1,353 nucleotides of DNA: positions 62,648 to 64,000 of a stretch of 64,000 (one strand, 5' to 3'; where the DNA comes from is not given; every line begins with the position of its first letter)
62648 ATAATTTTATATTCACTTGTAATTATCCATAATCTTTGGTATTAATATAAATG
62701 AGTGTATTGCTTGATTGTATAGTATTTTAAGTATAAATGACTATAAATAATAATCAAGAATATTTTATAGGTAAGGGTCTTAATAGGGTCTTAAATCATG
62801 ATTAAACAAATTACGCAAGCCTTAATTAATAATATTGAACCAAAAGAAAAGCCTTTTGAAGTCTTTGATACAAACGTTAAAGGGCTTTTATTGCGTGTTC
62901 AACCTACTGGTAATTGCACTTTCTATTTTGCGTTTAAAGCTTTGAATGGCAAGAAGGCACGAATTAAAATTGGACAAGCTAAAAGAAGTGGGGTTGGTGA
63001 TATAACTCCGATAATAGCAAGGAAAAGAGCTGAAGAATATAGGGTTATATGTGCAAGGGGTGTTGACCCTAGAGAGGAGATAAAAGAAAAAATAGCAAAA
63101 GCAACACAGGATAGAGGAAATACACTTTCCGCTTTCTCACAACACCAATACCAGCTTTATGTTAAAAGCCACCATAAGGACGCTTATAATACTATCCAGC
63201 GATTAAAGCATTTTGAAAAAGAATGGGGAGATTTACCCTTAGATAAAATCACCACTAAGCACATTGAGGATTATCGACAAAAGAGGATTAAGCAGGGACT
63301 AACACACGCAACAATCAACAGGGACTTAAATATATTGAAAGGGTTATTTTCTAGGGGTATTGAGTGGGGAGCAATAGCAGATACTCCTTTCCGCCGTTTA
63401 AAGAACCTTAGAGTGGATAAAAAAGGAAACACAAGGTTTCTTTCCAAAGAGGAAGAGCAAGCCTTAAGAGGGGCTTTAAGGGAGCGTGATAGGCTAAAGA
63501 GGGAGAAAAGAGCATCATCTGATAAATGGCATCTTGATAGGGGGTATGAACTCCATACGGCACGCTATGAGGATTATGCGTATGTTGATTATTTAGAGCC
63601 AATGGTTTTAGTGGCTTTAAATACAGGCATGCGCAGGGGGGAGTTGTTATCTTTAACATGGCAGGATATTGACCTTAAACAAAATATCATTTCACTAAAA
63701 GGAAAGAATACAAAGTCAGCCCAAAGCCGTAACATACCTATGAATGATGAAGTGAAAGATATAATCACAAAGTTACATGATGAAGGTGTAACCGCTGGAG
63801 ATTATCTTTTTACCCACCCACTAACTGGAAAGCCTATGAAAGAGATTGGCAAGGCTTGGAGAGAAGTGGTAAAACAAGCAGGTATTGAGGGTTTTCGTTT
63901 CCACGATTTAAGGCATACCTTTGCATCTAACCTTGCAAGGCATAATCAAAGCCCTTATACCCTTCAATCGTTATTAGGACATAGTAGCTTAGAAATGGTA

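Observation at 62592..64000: Left boundary of an integrated mobile element: tRNA 3'-end fragment (att) plus P4-type integrase running off the window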

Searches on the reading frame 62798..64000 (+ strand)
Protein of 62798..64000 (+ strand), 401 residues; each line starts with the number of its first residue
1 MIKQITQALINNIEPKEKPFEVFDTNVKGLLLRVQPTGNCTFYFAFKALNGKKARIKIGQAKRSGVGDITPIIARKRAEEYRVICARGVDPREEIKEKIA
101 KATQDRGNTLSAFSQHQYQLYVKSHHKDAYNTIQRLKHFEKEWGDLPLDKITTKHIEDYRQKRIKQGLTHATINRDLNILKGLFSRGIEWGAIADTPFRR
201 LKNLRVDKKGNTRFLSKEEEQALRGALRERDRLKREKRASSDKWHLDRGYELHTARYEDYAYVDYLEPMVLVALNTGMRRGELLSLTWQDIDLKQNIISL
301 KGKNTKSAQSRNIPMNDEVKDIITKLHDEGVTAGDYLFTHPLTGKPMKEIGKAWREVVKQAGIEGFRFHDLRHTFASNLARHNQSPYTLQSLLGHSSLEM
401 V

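Call 7: search_protein_families(library=pfam, proteins=[window:62798-64000:+], max_evalue=0.01)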
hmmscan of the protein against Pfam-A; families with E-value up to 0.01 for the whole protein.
window:62798-64000:+ (401 aa): 6 families
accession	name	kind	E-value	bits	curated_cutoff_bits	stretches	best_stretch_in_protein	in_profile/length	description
PF00589.27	Phage_integrase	-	2.6e-30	105.9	27.1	1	269-401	27-162/172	Phage integrase family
PF13356.12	Arm-DNA-bind_3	-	2.2e-12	47.4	27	1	6-97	2-82/83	Arm DNA-binding domain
PF24624.1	Int_N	-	2.1e-11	44.8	27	1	115-205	10-100/100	Phage integrase, N-terminal domain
PF13102.12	Phage_int_SAM_5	-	2.8e-07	31.2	22.3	1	115-199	11-94/98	Phage integrase SAM-like domain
PF02899.23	Phage_int_SAM_1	-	2.2e-05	25.1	22.3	1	134-184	24-76/83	Phage integrase, N-terminal SAM-like domain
PF13495.12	Phage_int_SAM_4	-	0.001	19.8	27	1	130-187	23-78/85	Phage integrase, N-terminal SAM-like domain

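Call 11: find_homologous_proteins(query=window:62798-64000:+, max_evalue=1e-20)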
Query window:62798-64000:+ (401 aa): 2575 proteins with E <= 1e-20 among 8000 candidates; the best 120 are listed.
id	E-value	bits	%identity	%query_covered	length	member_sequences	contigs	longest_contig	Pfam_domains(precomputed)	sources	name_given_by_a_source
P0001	4.8e-269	910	100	100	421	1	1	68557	PF13356.13,PF13102.13,PF00589.28,PF02899.24,PF24624.2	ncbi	ncbi:MAG: tyrosine-type recombinase/integrase [Alphaproteobacteria bacterium]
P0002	6.6e-100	353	54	73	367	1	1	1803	PF00589.28,PF24624.2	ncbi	-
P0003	6.8e-98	347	50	81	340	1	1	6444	PF13356.13,PF00589.28,PF24624.2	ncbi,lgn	-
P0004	3.8e-87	311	39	100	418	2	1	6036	PF13356.13,PF13102.13,PF00589.28,PF24624.2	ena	-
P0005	4.7e-87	311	39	100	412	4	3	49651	PF13356.13,PF00589.28,PF24624.2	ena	-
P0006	7.3e-85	304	37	100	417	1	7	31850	PF13356.13,PF00589.28,PF02899.24,PF24624.2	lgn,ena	-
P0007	1.1e-82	296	40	100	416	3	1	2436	PF13356.13,PF00589.28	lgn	-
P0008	3.7e-82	295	39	100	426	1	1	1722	PF13356.13,PF00589.28,PF24624.2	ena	-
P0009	6.8e-82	294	40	100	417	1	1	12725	PF13356.13,PF00589.28,PF24624.2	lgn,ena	-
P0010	3.2e-81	292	38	100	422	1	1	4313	PF13356.13,PF13102.13,PF00589.28,PF02899.24,PF24624.2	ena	-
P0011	4.2e-81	291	40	100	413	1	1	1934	PF13356.13,PF00589.28,PF24624.2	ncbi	-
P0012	2.4e-80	289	39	100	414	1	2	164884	PF13356.13,PF00589.28,PF24624.2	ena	-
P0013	2.8e-80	289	38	100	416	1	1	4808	PF13356.13,PF00589.28,PF24624.2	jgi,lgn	jgi:integrase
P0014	3.0e-80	288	39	100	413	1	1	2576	PF13356.13,PF00589.28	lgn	-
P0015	3.1e-78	282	38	100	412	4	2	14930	PF13356.13,PF00589.28,PF24624.2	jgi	jgi:integrase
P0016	3.7e-78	282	38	100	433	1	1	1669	PF13356.13,PF00589.28,PF24624.2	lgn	-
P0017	3.9e-78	281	36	100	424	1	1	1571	PF13356.13,PF13102.13,PF00589.28,PF24624.2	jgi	jgi:integrase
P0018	4.6e-78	281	37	99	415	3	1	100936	PF13356.13,PF00589.28,PF24624.2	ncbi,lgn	ncbi:MAG: site-specific integrase [Gammaproteobacteria bacterium]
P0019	4.8e-78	281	39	100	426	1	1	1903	PF13356.13,PF00589.28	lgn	-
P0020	3.4e-77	278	38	99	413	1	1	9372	PF13356.13,PF00589.28,PF24624.2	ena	-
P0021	5.0e-77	278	37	100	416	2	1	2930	PF13356.13,PF00589.28,PF24624.2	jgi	-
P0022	5.1e-77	278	38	100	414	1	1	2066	PF13356.13,PF00589.28,PF24624.2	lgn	-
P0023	1.0e-76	277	38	100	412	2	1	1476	PF13356.13,PF00589.28,PF24624.2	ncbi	-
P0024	1.8e-76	276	39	100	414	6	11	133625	PF13356.13,PF00589.28,PF02899.24,PF24624.2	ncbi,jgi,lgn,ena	jgi:integrase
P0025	1.8e-76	276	38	100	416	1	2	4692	PF13356.13,PF00589.28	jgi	jgi:integrase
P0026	1.9e-76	276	38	100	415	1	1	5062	PF13356.13,PF00589.28,PF24624.2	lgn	-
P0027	2.0e-76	276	38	100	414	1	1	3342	PF13356.13,PF00589.28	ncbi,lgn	-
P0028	2.7e-76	275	36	100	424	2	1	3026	PF13356.13,PF00589.28,PF24624.2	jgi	-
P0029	4.2e-76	275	39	100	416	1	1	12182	PF13356.13,PF00589.28,PF24624.2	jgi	jgi:integrase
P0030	5.4e-76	274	37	100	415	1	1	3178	PF13356.13,PF00589.28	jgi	jgi:integrase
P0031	8.3e-76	274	38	100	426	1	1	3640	PF13356.13,PF00589.28,PF24624.2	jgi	-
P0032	9.1e-76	274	37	99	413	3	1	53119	PF13356.13,PF00589.28,PF24624.2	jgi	jgi:integrase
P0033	9.6e-76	274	39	96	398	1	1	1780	PF13356.13,PF00589.28,PF24624.2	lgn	-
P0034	1.9e-75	273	37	100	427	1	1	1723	PF13356.13,PF00589.28,PF24624.2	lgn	-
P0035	2.1e-75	272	38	98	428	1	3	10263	PF13356.13,PF00589.28,PF24624.2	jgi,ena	jgi:site-specific recombinase XerD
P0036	3.0e-75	272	36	100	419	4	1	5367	PF13356.13,PF00589.28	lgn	-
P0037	3.7e-75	272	37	100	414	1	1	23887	PF13356.13,PF00589.28,PF24624.2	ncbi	ncbi:phage integrase [Porticoccus sp. GXU_MW_L64]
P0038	4.2e-75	271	38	100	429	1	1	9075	PF13356.13,PF00589.28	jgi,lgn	-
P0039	8.7e-75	270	40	96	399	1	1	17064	PF13356.13,PF00589.28,PF24624.2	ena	-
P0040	8.8e-75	270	36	100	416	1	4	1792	PF13356.13,PF00589.28,PF24624.2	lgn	-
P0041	1.0e-74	270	38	96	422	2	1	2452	PF13356.13,PF00589.28,PF24624.2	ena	-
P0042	1.1e-74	270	37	100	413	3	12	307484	PF13356.13,PF00589.28,PF24624.2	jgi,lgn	jgi:integrase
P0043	1.6e-74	270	39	100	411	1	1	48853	PF13356.13,PF00589.28,PF24624.2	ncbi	-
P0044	2.6e-74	269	38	100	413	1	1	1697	PF13356.13,PF00589.28,PF24624.2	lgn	-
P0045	4.1e-74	268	36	99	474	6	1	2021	PF13356.13,PF00589.28,PF24624.2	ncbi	-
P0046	4.3e-74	268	36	100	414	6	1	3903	PF13356.13,PF00589.28,PF24624.2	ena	-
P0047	6.1e-74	268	37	100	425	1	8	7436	PF13356.13,PF00589.28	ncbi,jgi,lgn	jgi:integrase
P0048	1.1e-73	267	38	100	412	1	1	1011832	PF13356.13,PF00589.28,PF24624.2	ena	-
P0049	1.7e-73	266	37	100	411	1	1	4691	PF13356.13,PF00589.28,PF24624.2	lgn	-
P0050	2.5e-73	266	36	99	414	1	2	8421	PF13356.13,PF00589.28,PF24624.2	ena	-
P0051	2.5e-73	266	37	100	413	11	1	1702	PF13356.13,PF00589.28,PF24624.2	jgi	-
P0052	4.5e-73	265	38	100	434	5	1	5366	PF13356.13,PF00589.28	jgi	jgi:integrase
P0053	4.8e-73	265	36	100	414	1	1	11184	PF13356.13,PF00589.28,PF24624.2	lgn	-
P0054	8.9e-73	264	37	100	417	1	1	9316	PF13356.13,PF00589.28,PF24624.2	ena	-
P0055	9.8e-73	264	35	100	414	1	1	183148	PF13356.13,PF00589.28,PF24624.2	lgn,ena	-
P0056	1.4e-72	263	37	100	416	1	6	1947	PF13356.13,PF00589.28,PF24624.2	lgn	-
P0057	1.7e-72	263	37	100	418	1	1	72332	PF13356.13,PF00589.28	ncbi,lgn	-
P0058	1.7e-72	263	36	98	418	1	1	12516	PF13356.13,PF00589.28,PF24624.2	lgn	-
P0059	1.8e-72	263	36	100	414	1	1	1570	PF13356.13,PF00589.28,PF24624.2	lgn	-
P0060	1.9e-72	263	38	100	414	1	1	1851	PF13356.13,PF00589.28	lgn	-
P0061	2.5e-72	262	38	96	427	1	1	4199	PF13356.13,PF00589.28,PF24624.2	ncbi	-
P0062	3.4e-72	262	36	98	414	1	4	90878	PF13356.13,PF00589.28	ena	-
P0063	4.0e-72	262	37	100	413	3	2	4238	PF13356.13,PF00589.28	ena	-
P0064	4.0e-72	262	36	99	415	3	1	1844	PF13356.13,PF00589.28,PF24624.2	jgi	jgi:integrase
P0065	8.6e-72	261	37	100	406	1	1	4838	PF13356.13,PF00589.28,PF24624.2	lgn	-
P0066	9.1e-72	260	39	100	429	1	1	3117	PF13356.13,PF00589.28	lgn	-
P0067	1.2e-71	260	39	99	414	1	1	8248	PF13356.13,PF00589.28,PF24624.2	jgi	-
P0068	2.0e-71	259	38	99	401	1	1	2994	PF13356.13,PF00589.28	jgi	jgi:integrase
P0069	2.2e-71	259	36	99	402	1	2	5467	PF13356.13,PF00589.28,PF24624.2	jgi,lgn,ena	-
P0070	2.4e-71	259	38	100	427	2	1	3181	PF13356.13,PF00589.28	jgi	-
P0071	2.9e-71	259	36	100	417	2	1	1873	PF13356.13,PF00589.28,PF24624.2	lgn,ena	-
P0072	3.7e-71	258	36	99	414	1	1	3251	PF13356.13,PF00589.28,PF24624.2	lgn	-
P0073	4.0e-71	258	36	100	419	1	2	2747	PF13356.13,PF13102.13,PF00589.28,PF24624.2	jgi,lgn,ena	-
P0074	4.4e-71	258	35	99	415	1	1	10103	PF13356.13,PF00589.28,PF24624.2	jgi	-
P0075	4.5e-71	258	36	98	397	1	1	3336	PF13356.13,PF00589.28,PF24624.2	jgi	-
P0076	4.6e-71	258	35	99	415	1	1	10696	PF13356.13,PF00589.28,PF24624.2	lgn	-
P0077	5.7e-71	258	37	100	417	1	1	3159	PF13356.13,PF00589.28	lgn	-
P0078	6.7e-71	258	37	100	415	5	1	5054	PF13356.13,PF00589.28,PF24624.2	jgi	jgi:integrase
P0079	9.6e-71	257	36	99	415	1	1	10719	PF13356.13,PF00589.28,PF24624.2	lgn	-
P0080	9.9e-71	257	36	100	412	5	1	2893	PF13356.13,PF00589.28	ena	-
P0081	1.0e-70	257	36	100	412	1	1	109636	PF13356.13,PF00589.28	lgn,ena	-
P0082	1.2e-70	257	37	99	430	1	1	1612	PF13356.13,PF00589.28,PF24624.2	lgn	-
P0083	1.3e-70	257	37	100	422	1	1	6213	PF13356.13,PF00589.28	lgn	-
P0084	1.3e-70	257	35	99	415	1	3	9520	PF13356.13,PF00589.28,PF24624.2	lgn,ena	-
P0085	1.3e-70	257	36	98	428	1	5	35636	PF13356.13,PF00589.28,PF24624.2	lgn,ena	-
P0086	1.4e-70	257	36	100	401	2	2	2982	PF13356.13,PF00589.28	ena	-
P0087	1.7e-70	256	36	96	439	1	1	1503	PF13356.13,PF00589.28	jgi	jgi:integrase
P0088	1.7e-70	256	36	100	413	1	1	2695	PF13356.13,PF00589.28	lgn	-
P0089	1.8e-70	256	35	99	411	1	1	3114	PF13356.13,PF00589.28,PF24624.2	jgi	jgi:integrase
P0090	2.7e-70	256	37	100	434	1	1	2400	PF13356.13,PF00589.28,PF24624.2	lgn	-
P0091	2.9e-70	256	36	100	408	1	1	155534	PF13356.13,PF00589.28,PF24624.2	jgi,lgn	-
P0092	3.0e-70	256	36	100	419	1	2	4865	PF13356.13,PF00589.28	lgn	-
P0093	3.6e-70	255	36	98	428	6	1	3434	PF13356.13,PF00589.28,PF24624.2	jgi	jgi:site-specific recombinase XerD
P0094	5.5e-70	255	38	99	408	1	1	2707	PF13356.13,PF00589.28,PF24624.2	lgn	-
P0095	7.5e-70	254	37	99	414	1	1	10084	PF13356.13,PF00589.28,PF24624.2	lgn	-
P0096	3.6e-69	252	34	100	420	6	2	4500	PF13356.13,PF00589.28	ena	-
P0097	4.9e-69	252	34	99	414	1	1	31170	PF13356.13,PF00589.28,PF24624.2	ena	-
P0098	6.3e-69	251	38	100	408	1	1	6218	PF13356.13,PF00589.28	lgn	-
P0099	7.0e-69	251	36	99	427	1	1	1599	PF13356.13,PF00589.28,PF24624.2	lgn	-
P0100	7.4e-69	251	35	99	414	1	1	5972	PF13356.13,PF00589.28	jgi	jgi:integrase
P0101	8.2e-69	251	35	100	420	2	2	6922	PF13356.13,PF00589.28,PF24624.2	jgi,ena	jgi:integrase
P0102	8.8e-69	251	35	100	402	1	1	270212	PF13356.13,PF00589.28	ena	-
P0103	9.1e-69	251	35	100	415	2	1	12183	PF13356.13,PF00589.28,PF24624.2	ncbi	-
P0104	1.1e-68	250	36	100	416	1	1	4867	PF13356.13,PF00589.28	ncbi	-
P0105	1.3e-68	250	38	99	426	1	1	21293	PF13356.13,PF00589.28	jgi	jgi:integrase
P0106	1.4e-68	250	36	99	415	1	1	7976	PF13356.13,PF00589.28,PF24624.2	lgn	-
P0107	3.1e-68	249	37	100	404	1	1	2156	PF13356.13,PF00589.28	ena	-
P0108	3.1e-68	249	37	100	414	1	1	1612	PF13356.13,PF00589.28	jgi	jgi:integrase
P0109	3.2e-68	249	35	100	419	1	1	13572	PF13356.13,PF00589.28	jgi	-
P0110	3.4e-68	249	37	100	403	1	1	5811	PF13356.13,PF00589.28,PF24624.2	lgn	-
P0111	4.7e-68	248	36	100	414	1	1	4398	PF13356.13,PF00589.28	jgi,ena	-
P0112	4.9e-68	248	39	100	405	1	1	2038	PF13356.13,PF00589.28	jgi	jgi:integrase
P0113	5.0e-68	248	37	99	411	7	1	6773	PF13356.13,PF00589.28,PF24624.2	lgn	-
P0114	5.4e-68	248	36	100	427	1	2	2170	PF13356.13,PF00589.28,PF24624.2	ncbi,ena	-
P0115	9.2e-68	247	35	99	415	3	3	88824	PF13356.13,PF00589.28,PF24624.2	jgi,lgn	jgi:integrase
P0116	1.1e-67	247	36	100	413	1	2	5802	PF13356.13,PF00589.28,PF24624.2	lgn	-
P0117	1.2e-67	247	34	99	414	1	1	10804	PF13356.13,PF00589.28,PF24624.2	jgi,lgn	jgi:integrase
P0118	1.2e-67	247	36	100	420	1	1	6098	PF13356.13,PF00589.28,PF24624.2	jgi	jgi:site-specific recombinase XerD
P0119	1.3e-67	247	34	100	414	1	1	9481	PF13356.13,PF00589.28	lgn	-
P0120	1.4e-67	247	35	99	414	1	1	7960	PF13356.13,PF00589.28,PF24624.2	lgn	-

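Call 12: find_encoding_contigs(protein=P0001, flank=10000, max_places=10)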
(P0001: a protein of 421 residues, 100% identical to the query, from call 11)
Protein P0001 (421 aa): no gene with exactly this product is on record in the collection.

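Call 13: find_related_loci(query=P0001, collection=genome_contigs, flank=10000)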
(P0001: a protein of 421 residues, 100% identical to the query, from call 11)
Query P0001 (421 aa) in genome_contigs; peptide patterns used: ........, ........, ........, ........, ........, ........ (x = any residue, [..] = any of these).
313 stretches matched a pattern; 226 encode a relative of the query (tblastn E <= 1e-3); the best 80 are kept; 80 distinct loci.
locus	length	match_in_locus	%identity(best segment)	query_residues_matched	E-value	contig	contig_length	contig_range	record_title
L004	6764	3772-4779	30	28-419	3e-36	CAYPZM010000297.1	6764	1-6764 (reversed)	MAG TPA_asm: uncultured Cytophagia bacterium isolate SRP141376_co2_249 genome assembly, contig: NODE_19521_length_6764_c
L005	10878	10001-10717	30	135-419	2e-32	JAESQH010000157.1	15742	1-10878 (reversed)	MAG: Rhodobacteraceae bacterium isolate NORP221 43164, whole genome shotgun sequence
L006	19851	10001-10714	29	136-419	7e-32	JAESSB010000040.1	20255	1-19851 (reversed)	MAG: Magnetovibrio sp. isolate NORP274 Contig_source1382A_5730, whole genome shotgun sequence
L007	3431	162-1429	29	32-415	3e-30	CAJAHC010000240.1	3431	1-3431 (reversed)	MAG: uncultured Methylococcaceae bacterium isolate Loc090907-8m_bin-840 genome assembly, contig: bin-840:240/671, whole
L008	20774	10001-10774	28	121-419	3e-29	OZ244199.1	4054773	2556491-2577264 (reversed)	MAG: Rhodospirillales bacterium isolate b62f0680-0fe0-4926-8eb0-2c82df9b57f3 genome assembly, chromosome: 1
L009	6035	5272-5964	29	148-419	1e-29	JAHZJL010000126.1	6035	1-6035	MAG: Gammaproteobacteria bacterium isolate P_S1_bin.9 k141_601802, whole genome shotgun sequence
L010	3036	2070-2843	31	121-419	1e-29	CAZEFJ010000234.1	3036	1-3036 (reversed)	MAG TPA_asm: uncultured Hyphomicrobiales bacterium isolate SRP128015_co1_189 genome assembly, contig: NODE_64111_length_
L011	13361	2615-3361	32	134-419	1e-29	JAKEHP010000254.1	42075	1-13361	MAG: Candidatus Methylomirabilota bacterium isolate PMV_7_maxbin.006 PMV_7_maxbin.006.k101_310691, whole genome shotgun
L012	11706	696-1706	28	44-419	1e-28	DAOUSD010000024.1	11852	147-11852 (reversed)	MAG TPA_asm: Deltaproteobacteria bacterium isolate CSMAG_537 CSMAG_537_k127_181768_length_11852_cov_36.9939, whole genom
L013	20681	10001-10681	29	146-413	4e-28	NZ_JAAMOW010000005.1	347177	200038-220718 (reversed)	Solimonas terrae strain KIS83-12 NODE_5_length_347177_cov_58.828486, whole genome shotgun sequence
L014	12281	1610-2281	30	148-412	5e-27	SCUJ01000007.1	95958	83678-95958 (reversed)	MAG: Gammaproteobacteria bacterium isolate FW602_bin.35 FW602_bin.35-111850, whole genome shotgun sequence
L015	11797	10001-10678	29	146-412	2e-26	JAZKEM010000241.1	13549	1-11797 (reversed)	MAG: Pseudomonadota bacterium isolate DC_HB_02_SPN181219-bin032_1 DCHB02SPN_B032_1_000000000241, whole genome shotgun se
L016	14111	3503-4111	28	171-412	3e-26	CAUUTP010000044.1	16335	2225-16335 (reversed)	MAG TPA_asm: uncultured Eikenella sp. isolate SRR23388424_bin.11_MetaWRAP_v1.3_MAG genome assembly, contig: ERZ21659773.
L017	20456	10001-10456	40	261-419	4e-26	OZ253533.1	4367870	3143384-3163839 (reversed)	MAG: Rhodospirillales bacterium isolate 9d264909-92db-45cc-bff1-2ee2e865f122 genome assembly, chromosome: 1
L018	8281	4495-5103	28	171-412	5e-26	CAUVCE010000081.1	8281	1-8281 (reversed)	MAG TPA_asm: uncultured Neisseria sp. isolate SRR23388451_bin.41_MetaWRAP_v1.3_MAG genome assembly, contig: ERZ21659786.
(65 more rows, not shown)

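Call 18: find_encoding_contigs(protein=P0003, flank=10000, max_places=4)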
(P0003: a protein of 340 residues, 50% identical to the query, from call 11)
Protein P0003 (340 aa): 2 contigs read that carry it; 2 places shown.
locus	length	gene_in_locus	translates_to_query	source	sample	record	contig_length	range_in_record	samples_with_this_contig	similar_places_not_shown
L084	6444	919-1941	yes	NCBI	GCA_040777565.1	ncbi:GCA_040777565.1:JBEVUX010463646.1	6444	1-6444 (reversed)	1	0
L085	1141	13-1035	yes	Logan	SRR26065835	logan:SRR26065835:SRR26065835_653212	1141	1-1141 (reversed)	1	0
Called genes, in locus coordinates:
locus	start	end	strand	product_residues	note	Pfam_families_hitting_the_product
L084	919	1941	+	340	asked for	PF13356:Arm-DNA-bind_3, PF24624:Int_N, PF00589:Phage_integrase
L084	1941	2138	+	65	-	PF00589:Phage_integrase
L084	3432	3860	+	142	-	-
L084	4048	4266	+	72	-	PF12728:HTH_17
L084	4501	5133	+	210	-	-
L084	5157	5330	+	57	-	PF10547:P22_AR_N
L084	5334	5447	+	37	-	PF10547:P22_AR_N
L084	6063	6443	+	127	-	?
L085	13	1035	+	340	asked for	PF13356:Arm-DNA-bind_3, PF24624:Int_N, PF00589:Phage_integrase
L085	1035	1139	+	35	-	?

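Call 19: find_encoding_contigs(protein=P0005, flank=10000, max_places=4)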
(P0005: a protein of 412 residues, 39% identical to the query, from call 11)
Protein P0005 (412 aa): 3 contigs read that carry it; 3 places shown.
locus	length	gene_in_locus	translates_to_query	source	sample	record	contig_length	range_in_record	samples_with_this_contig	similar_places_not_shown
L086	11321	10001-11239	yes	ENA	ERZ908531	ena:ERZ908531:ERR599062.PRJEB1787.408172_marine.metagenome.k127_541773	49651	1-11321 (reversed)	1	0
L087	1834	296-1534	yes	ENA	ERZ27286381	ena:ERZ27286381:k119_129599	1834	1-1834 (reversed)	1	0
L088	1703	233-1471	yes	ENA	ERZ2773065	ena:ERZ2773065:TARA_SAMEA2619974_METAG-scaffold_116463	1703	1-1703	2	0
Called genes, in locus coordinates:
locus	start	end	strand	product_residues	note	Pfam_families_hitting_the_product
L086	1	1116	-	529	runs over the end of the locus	PF12698:ABC2_membrane_3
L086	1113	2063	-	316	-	PF00005:ABC_tran, PF13304:AAA_21 (weak), PF13732:DrrA1-3_C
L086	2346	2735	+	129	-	PF00392:GntR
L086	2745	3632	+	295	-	PF00005:ABC_tran, PF13304:AAA_21 (faint)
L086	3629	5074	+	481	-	-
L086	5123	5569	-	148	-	-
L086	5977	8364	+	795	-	PF02515:CoA_transf_3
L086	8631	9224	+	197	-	PF00398:RrnaAD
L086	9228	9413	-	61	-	-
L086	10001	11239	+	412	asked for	PF13356:Arm-DNA-bind_3, PF24624:Int_N, PF00589:Phage_integrase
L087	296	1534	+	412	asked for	PF13356:Arm-DNA-bind_3, PF24624:Int_N, PF00589:Phage_integrase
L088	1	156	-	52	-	?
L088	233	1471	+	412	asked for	PF13356:Arm-DNA-bind_3, PF24624:Int_N, PF00589:Phage_integrase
